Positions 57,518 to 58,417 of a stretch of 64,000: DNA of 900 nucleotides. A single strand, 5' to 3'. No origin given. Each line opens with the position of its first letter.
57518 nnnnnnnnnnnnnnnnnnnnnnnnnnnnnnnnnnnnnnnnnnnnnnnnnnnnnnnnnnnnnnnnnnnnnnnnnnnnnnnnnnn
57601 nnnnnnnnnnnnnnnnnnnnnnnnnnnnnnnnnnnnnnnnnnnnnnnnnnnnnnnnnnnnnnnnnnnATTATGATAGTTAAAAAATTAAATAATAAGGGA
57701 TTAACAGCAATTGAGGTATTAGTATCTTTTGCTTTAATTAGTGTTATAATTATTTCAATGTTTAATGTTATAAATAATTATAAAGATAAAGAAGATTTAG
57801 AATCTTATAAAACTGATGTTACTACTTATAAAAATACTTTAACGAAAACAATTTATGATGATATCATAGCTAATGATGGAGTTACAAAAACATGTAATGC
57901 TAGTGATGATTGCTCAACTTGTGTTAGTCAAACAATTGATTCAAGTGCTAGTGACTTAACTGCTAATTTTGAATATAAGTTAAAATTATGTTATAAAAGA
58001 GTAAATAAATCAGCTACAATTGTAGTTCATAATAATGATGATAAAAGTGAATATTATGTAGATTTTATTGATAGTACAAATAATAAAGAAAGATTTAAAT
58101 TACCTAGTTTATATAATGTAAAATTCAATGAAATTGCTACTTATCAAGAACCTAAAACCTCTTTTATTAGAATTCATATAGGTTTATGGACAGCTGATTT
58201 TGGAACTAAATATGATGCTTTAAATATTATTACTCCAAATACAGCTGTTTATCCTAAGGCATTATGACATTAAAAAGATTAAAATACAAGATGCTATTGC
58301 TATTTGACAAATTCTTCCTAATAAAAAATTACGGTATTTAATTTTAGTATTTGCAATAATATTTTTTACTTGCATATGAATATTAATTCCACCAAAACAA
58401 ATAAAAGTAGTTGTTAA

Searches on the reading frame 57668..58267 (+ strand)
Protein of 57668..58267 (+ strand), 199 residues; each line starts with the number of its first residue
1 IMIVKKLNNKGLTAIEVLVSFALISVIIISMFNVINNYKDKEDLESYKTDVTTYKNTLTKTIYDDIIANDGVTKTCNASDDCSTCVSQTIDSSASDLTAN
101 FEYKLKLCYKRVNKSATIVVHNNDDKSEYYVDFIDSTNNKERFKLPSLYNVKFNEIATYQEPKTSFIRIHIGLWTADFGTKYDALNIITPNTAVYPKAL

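Call 81: search_protein_families(library=pfam, proteins=[window:57668-58267:+], max_evalue=0.001)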
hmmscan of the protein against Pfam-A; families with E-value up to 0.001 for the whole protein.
window:57668-58267:+ (199 aa): 1 family
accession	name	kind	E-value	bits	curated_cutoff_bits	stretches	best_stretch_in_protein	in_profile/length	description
PF07963.17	N_methyl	-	0.00023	21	21.2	1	8-31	3-26/27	Prokaryotic N-terminal methylation motif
